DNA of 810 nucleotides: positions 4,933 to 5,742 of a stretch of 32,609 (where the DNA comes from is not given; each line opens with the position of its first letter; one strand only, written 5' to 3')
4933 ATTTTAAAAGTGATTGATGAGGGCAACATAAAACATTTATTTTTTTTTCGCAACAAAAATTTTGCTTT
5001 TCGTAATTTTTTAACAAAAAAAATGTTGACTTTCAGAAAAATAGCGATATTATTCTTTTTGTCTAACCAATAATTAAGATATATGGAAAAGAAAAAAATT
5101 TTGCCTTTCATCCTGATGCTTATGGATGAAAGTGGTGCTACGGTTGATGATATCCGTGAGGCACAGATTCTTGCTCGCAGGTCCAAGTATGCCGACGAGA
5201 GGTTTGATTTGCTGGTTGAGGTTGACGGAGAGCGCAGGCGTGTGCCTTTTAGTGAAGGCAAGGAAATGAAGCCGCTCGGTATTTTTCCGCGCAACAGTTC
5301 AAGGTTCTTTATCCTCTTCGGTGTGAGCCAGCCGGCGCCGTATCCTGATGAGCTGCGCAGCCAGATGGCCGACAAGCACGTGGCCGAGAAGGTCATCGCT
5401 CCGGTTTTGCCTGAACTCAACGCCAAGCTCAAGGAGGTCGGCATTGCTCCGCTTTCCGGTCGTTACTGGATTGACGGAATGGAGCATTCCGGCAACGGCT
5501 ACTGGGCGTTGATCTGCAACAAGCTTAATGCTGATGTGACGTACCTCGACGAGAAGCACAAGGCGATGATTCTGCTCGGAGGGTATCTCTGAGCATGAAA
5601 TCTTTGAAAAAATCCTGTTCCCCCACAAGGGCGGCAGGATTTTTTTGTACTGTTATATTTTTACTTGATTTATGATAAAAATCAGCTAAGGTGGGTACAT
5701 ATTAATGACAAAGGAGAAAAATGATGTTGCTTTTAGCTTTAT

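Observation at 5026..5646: Self-contained GC-rich orphan gene cassette inserted beside efp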

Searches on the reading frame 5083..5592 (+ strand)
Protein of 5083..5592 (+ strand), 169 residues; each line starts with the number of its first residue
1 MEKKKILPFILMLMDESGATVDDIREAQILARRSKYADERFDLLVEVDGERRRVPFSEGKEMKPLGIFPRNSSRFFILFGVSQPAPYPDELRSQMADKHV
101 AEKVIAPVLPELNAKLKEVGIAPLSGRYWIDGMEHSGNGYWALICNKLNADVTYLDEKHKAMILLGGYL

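Call 5: search_protein_families(library=pfam, proteins=[window:5083-5589:+], max_evalue=1)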
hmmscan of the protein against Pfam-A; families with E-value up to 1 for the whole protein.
window:5083-5589:+ (169 aa): 0 families

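Call 6: find_homologous_proteins(query=window:5083-5589:+, max_evalue=0.01)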
Query window:5083-5589:+ (169 aa): 1 proteins with E <= 0.01 among 23 candidates.
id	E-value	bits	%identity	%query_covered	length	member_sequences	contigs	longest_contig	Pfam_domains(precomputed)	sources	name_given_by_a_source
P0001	7.3e-101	353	92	100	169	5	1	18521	-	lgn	-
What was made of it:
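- Tried and rejected: It found only a 92% allele (call 6).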

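Call 7: search_protein_families(library=ncbifam, proteins=[window:5083-5589:+], max_evalue=1)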
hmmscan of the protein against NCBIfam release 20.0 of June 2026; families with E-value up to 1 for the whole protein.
window:5083-5589:+ (169 aa): 0 families

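Call 8: search_protein_families(library=phrogs, proteins=[window:5083-5589:+], max_evalue=1)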
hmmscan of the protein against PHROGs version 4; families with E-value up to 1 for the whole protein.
window:5083-5589:+ (169 aa): 1 family
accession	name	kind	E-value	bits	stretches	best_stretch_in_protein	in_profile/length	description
phrog_6577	-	unknown function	0.18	11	1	3-54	932-983/1066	-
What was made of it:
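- Checked: No Pfam, NCBIfam or PHROG family matches the product (calls 5, 7, 8).
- Tried and rejected: Pfam, NCBIfam and PHROGs gave nothing for the product (calls 5, 7, 8).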

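Call 10: find_encoding_contigs(protein=P0001, flank=10000, max_places=10)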
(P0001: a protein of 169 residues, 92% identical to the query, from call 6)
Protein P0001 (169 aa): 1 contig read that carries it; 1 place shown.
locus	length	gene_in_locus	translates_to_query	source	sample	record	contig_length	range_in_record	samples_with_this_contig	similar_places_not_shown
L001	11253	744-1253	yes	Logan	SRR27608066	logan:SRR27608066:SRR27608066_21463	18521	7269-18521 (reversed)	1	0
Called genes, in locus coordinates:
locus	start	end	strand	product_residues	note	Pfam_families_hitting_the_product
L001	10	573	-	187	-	PF08207:EFP_N, PF01132:EFP, PF09285:Elong-fact-P_C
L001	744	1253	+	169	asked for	-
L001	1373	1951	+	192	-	-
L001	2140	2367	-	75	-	-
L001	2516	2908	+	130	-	-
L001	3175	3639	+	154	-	-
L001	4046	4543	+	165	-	PF01381:HTH_3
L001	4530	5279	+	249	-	PF02390:Methyltransf_4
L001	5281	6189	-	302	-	PF01545:Cation_efflux, PF16916:ZT_dimer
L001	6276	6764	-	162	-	PF03073:TspO_MBR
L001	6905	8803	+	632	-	PF00753:Lactamase_B (weak), PF23023:Anti-Pycsar_Apyc1 (weak), PF12706:Lactamase_B_2 (weak)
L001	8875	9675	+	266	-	PF00557:Peptidase_M24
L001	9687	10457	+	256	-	PF04002:RadC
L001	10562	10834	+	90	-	PF00216:Bac_DNA_binding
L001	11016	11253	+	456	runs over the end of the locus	-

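Call 11: find_encoding_contigs(protein=window:5083-5592:+, flank=10000, max_places=10)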
Protein window:5083-5592:+ (169 aa): no gene with exactly this product is on record in the collection.

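Call 18: search_protein_representatives(protein=window:5083-5589:+)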
Query: 169 residues. Proteins with E-value up to 0.001 (for the whole library): 43; up to 1e-10: 8; up to 1e-30: 2. The best 43 are listed.
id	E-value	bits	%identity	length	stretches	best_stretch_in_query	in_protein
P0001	2.3e-101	353.1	92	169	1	1-169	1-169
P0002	1.4e-35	139.1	45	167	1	1-169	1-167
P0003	4.6e-22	95.2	38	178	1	19-168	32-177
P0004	1.5e-20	90.3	40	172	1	2-164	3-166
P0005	8.3e-20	87.8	37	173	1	2-155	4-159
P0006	4.0e-19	85.6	37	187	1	10-162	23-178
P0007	1.9e-15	73.7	34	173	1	2-150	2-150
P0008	5.2e-13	65.7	33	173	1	11-139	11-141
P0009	1.8e-09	54.2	28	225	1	9-142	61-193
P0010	5.6e-09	52.6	35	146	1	37-133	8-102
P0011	1.8e-08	50.9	28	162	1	3-164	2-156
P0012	3.0e-07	47.0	39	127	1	39-130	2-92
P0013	6.0e-07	46.0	33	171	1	1-131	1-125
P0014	1.0e-06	45.3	29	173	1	3-144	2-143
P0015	1.1e-06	45.1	38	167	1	1-77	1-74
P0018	1.4e-06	44.8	32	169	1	4-130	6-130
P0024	9.2e-06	42.1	33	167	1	2-130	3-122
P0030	3.7e-05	40.2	31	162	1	5-145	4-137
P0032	7.8e-05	39.1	32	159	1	6-129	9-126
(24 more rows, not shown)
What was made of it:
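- Family. phmmer against 1.84 billion representatives gives 43 hits at E <= 1e-3 (call 18).
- Tried and rejected: The exhaustive search was needed to find the family (call 18).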

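Call 19: find_related_loci(query=window:5083-5589:+, collection=viral_contigs, flank=8000)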
Query window:5083-5589:+ (169 aa) in viral_contigs; peptide patterns used: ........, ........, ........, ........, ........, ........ (x = any residue, [..] = any of these).
No stretch of DNA in the collection matches any of the patterns.

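Call 22: predict_structure(protein=window:5083-5589:+)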
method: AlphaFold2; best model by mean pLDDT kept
length: 169 residues; sequences in the alignment: 1
mean_pLDDT: 39.4   pTM: 0.41
mean pLDDT of the five models: 39.4, 36.5, 34.5, 32.6, 32.4
residues with pLDDT >= 90: 0; 70-90: 0; 50-70: 16; < 50: 153
segments of 3 or more residues with pLDDT < 50: 1-104, 119-122, 125-169
pLDDT, mean of each block of 10 residues (from residue 1): 30 35 45 35 43 43 42 39 38 39 52 55 46 35 35 30 26
secondary structure, 60 per line:
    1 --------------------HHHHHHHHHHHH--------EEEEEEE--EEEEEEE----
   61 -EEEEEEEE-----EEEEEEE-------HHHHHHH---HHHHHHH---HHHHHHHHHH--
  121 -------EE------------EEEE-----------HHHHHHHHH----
elements in order: H21-32 E41-47 E50-56 E62-69 E75-81 H89-95 H99-105 H109-118 E142-145 H157-165
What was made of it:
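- Tried and rejected: The model was useless (pLDDT 39; call 22).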

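Call 23: search_protein_families(library=pfam, alignment_id=A1, max_evalue=0.1)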
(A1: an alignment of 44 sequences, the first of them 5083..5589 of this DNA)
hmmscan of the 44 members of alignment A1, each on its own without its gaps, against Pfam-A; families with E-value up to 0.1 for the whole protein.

A. member 1, window:5083-5589:+ (169 aa): 0 families

B. families by the number of members that match (of 44 scanned): 20 families
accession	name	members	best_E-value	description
PF22470.1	Histone_HNS_N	10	0.00025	H-NS histone-like proteins, N-terminal domain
PF02826.25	2-Hacid_dh_C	1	2.1e-11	D-isomer specific 2-hydroxyacid dehydrogenase, NAD binding domain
PF00670.27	AdoHcyase_NAD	1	2.7e-08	S-adenosyl-L-homocysteine hydrolase, NAD binding domain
PF01488.26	Shikimate_DH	1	6.6e-06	Shikimate / quinate 5-dehydrogenase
PF07991.19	KARI_N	1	0.00066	Acetohydroxy acid isomeroreductase, NADPH-binding domain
PF03807.23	F420_oxidored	1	0.0027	NADP oxidoreductase coenzyme F420-dependent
PF03446.21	NAD_binding_2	1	0.0065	NAD binding domain of 6-phosphogluconate dehydrogenase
PF12622.12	NpwBP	1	0.011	mRNA biogenesis factor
PF02737.24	3HCDH_N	1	0.017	3-hydroxyacyl-CoA dehydrogenase, NAD binding domain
PF25568.1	AAA_lid_At3g28540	1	0.02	At3g28540-like, AAA+ ATPase lid domain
PF01262.27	AlaDh_PNT_C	1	0.023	Alanine dehydrogenase/PNT, C-terminal domain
PF04871.18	Uso1_p115_C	1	0.024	Uso1 / p115 like vesicle tethering protein, C terminal region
PF08279.18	HTH_11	1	0.03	HTH domain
PF00687.26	Ribosomal_L1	1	0.031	Ribosomal protein L1p/L10e family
PF11313.14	DUF3116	1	0.046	Protein of unknown function (DUF3116)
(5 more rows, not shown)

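Call 24: find_homologous_proteins(query=A1, max_evalue=0.001)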
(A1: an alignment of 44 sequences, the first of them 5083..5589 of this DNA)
Query A1 (44 sequences) (169 aa, profile of the alignment): 64 proteins with E <= 0.001 among 6893 candidates.
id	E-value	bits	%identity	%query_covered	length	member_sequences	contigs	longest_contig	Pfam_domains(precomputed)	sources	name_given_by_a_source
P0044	2.5e-50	188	30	61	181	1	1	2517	-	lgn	-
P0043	1.4e-49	186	30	75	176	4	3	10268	-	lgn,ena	-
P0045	1.8e-49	186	30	82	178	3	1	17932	-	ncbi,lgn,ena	-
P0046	4.0e-49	185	27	99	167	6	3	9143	-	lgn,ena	-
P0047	4.1e-49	185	28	83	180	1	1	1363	-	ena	-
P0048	8.9e-49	183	29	60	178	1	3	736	-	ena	-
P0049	1.0e-48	183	28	82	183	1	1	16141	-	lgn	-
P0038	3.9e-48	181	26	69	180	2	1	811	-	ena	-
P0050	4.1e-48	181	32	83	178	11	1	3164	-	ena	-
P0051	1.1e-47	180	32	83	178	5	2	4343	-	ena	-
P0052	1.1e-47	180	26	69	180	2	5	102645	-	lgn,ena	-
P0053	6.0e-47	177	30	82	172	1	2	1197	-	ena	-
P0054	9.3e-47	177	31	65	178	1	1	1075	-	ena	-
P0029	1.5e-46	176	25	83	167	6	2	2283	-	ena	-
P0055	1.7e-46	176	29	82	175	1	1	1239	-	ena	-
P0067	9.8e-43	164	29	70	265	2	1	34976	-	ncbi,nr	ncbi:MAG: hypothetical protein IJ660_05500, partial [Alphaproteobacteria bacterium]|nr:hypothetical 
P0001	3.3e-39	152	92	100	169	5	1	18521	-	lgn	-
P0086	6.1e-39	151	32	63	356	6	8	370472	-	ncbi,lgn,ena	-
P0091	9.5e-38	148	32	64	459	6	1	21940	-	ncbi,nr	ncbi:MAG: hypothetical protein IKN67_03180 [Alphaproteobacteria bacterium]|nr:hypothetical protein [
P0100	1.7e-28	117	29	60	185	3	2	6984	-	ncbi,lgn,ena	-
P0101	1.5e-26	111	50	23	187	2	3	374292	-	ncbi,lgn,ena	-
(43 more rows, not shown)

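Call 26: find_encoding_contigs(protein=P0002, flank=8000, max_places=4)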
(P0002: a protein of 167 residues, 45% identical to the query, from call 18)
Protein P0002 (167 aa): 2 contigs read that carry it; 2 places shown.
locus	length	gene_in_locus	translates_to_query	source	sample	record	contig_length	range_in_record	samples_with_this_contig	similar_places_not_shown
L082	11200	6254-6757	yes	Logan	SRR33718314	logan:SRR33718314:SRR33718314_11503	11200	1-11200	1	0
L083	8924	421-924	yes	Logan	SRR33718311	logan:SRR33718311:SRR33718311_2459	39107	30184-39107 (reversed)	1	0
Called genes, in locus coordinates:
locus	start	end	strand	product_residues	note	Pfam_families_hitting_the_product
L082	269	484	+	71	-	PF17209:Hfq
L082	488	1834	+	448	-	PF03193:RsgA_GTPase (faint), PF13167:GTP-bdg_N, PF02421:FeoB_N (faint), PF16360:GTP-bdg_M, PF01926:MMR_HSR1, PF19275:HflX_C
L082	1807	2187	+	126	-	-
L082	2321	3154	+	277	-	PF04231:Endonuclease_1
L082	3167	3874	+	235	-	PF00899:ThiF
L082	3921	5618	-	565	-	-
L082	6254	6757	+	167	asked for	-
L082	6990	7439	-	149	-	-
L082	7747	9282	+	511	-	PF00515:TPR_1 (faint), PF13429:TPR_15 (weak), PF12895:ANAPC3, PF13489:Methyltransf_23 (weak), PF08241:Methyltransf_11, PF08242:Methyltransf_12, PF13649:Methyltransf_25, PF13847:Methyltransf_31, +12 more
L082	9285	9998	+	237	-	PF01841:Transglut_core, PF04473:DUF553 (weak)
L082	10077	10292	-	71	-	PF13597:NRDD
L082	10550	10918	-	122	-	PF02823:ATP-synt_DE_N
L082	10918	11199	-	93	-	?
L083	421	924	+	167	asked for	-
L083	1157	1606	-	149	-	-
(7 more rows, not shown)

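Call 30: search_solved_structures(query=A2, max_evalue=10, show_alignments=2)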
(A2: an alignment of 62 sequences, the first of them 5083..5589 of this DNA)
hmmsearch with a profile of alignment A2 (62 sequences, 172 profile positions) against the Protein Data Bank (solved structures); distinct sequences matched with E-value up to 10: 5.
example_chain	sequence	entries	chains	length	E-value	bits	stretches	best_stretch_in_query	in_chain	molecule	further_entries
7qep_C7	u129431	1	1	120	0.39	13.6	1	88-128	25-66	40S ribosomal protein S17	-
4lhx_C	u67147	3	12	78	0.4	13.6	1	86-126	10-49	Rab-3A-interacting protein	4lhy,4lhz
6f6p_C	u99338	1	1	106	0.66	12.9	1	77-126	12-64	Rab-3A-interacting protein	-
6f6p_A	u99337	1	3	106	0.66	12.9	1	77-126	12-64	Rab-3A-interacting protein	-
36zl_A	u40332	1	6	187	0.83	12.5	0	80-126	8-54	Corrinoid adenosyltransferase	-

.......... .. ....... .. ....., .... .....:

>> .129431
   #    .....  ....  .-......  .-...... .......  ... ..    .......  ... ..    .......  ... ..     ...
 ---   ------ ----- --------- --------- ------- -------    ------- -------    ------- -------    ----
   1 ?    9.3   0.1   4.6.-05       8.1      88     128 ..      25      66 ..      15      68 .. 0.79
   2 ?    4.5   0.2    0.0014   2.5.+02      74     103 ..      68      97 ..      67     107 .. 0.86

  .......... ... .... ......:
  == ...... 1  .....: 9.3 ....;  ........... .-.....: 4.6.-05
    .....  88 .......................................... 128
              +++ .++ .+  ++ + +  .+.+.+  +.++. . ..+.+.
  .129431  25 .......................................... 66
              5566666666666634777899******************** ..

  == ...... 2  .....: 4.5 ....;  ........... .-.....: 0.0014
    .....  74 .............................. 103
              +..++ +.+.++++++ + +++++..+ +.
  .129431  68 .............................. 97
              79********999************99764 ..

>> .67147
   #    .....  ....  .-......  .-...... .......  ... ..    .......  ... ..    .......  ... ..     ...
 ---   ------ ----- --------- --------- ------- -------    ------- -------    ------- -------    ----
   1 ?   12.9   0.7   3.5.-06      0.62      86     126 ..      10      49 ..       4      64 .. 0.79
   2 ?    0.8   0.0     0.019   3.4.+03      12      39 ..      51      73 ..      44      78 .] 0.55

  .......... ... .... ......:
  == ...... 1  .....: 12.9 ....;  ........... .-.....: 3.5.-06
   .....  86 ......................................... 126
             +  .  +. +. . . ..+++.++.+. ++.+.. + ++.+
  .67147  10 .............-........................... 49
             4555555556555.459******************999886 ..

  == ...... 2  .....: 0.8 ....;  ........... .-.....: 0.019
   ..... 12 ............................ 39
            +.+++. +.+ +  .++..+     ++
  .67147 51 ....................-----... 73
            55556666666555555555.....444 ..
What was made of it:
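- Tried and rejected: No credible hit (call 30).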

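Call 31: find_encoding_contigs(protein=P0052, flank=8000, max_places=3)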
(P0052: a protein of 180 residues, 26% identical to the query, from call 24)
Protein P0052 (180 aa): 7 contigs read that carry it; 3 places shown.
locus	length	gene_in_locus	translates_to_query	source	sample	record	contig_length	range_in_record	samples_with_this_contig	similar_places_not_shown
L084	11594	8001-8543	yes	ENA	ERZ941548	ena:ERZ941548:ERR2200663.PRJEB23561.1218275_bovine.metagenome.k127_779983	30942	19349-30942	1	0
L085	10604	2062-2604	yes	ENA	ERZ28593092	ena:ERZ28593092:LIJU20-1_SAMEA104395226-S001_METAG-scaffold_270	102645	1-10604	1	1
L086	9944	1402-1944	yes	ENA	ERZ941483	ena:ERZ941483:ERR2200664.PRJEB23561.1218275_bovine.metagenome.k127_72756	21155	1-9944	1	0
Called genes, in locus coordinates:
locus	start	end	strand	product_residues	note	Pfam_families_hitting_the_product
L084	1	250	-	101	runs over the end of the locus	PF00253:Ribosomal_S14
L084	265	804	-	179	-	PF00281:Ribosomal_L5, PF00673:Ribosomal_L5_C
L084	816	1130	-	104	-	PF00467:KOW (weak), PF17136:ribosomal_L24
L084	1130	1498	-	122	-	PF00238:Ribosomal_L14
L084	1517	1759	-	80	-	PF00366:Ribosomal_S17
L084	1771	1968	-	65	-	PF00831:Ribosomal_L29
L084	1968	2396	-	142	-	PF00252:Ribosomal_L16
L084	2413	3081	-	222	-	PF07650:KH_2, PF26594:KH_NusA_2nd (weak), PF00189:Ribosomal_S3_C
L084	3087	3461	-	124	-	PF00237:Ribosomal_L22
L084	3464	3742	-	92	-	PF00203:Ribosomal_S19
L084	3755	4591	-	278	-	PF00181:Ribosomal_L2_N, PF03947:Ribosomal_L2_C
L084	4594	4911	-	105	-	PF00276:Ribosomal_L23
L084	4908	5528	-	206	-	PF00573:Ribosomal_L4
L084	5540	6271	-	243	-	PF00297:Ribosomal_L3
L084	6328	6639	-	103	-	PF00338:Ribosomal_S10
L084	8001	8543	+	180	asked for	-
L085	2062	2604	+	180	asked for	-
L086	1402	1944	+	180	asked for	-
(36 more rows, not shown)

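Call 32: find_encoding_contigs(protein=P0101, flank=8000, max_places=3)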
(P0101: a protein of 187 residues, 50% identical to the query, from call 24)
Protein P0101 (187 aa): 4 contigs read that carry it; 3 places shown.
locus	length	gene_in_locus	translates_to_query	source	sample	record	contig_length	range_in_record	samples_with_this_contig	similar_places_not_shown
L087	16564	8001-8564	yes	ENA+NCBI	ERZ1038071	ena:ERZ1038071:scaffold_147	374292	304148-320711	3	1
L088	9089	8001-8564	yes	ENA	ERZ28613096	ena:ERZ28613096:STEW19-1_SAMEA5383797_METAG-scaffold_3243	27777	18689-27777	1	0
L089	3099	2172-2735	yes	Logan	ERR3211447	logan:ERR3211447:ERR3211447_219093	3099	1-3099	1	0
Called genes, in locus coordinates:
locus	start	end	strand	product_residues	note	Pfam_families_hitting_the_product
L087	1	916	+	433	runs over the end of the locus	PF13393:tRNA-synt_His, PF00587:tRNA-synt_2b (weak), PF03129:HGTP_anticodon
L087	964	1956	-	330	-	PF00535:Glycos_transf_2, PF10111:Glyco_tranf_2_2 (weak), PF13641:Glyco_tranf_2_3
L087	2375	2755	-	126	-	-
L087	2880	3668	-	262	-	PF01261:AP_endonuc_2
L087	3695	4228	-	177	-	PF13302:Acetyltransf_3 (weak)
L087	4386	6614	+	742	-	PF14284:PcfJ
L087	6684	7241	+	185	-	-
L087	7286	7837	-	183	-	-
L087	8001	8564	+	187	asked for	-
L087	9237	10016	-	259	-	PF02348:CTP_transf_3, PF12804:NTP_transf_3 (weak)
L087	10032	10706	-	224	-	PF00702:Hydrolase, PF13419:HAD_2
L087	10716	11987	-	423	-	PF03702:AnmK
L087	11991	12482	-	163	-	PF04608:PgpA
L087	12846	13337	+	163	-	PF01381:HTH_3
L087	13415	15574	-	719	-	PF01553:Acyltransferase, PF00501:AMP-binding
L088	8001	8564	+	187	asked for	-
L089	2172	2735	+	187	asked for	-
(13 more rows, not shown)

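Call 33: find_encoding_contigs(protein=P0086, flank=8000, max_places=3)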
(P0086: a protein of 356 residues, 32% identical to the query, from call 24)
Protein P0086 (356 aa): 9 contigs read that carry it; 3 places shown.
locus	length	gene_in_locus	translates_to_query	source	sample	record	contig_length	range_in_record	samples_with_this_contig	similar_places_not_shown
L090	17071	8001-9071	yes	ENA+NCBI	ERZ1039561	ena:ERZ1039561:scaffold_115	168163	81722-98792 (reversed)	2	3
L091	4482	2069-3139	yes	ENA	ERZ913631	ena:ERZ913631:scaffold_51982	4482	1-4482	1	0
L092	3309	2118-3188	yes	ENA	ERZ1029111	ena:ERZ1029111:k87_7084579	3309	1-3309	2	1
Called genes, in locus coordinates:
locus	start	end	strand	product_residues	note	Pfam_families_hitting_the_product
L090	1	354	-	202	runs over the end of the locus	PF01914:MarC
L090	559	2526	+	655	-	-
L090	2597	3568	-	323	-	PF13280:WYL, PF25583:WCX (weak)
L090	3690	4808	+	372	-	PF16473:Rv2179c-like (faint), PF13482:RNase_H_2 (faint), PF00929:RNase_T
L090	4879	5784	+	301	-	PF22507:DUF6994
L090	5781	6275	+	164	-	-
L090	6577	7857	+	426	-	PF00587:tRNA-synt_2b, PF03129:HGTP_anticodon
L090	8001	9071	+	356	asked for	-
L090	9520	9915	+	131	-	-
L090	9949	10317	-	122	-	PF04076:BOF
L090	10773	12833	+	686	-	PF03477:ATP-cone, PF13597:NRDD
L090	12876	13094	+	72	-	PF13597:NRDD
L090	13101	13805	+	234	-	PF13353:Fer4_12, PF04055:Radical_SAM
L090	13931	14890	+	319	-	-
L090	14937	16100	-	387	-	PF00753:Lactamase_B, PF19583:ODP, PF00258:Flavodoxin_1, PF12724:Flavodoxin_5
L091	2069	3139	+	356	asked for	-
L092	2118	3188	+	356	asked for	-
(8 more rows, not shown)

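Call 35: predict_structure(alignment_id=A2)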
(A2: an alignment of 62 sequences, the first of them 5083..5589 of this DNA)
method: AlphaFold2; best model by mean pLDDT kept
length: 169 residues; sequences in the alignment: 62
mean_pLDDT: 90.7   pTM: 0.76
mean pLDDT of the five models: 90.7, 89.9, 89.7, 89.5, 89.2
residues with pLDDT >= 90: 126; 70-90: 34; 50-70: 9; < 50: 0
segments of 3 or more residues with pLDDT < 50: none
pLDDT, mean of each block of 10 residues (from residue 1): 82 92 80 68 96 96 96 93 93 95 94 95 96 83 93 94 96
secondary structure, 60 per line:
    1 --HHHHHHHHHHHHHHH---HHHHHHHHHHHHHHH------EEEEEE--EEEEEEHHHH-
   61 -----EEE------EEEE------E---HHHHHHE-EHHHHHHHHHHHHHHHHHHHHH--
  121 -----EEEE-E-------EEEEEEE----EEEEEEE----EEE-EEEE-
elements in order: H3-17 H21-35 E42-47 E50-55 H56-59 E66-68 E75-78 H89-94 H98-118 E126-129 E139-145 E150-156 E161-163 E165-168
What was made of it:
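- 5083..5592 (+): CDS of the 169-aa protein (stop codon included). AlphaFold pLDDT 90.7 (call 35).
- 5089..5187 (+): N-terminal two-helix hairpin (residues 3-35). AlphaFold model helices H3-17 and H21-35 (call 35).
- On DUF1566 / Lcl C-terminal domain (PF07603): AlphaFold model with pLDDT 90.7 (call 35).
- AlphaFold pLDDT 90.7 with 62 sequences (call 35).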
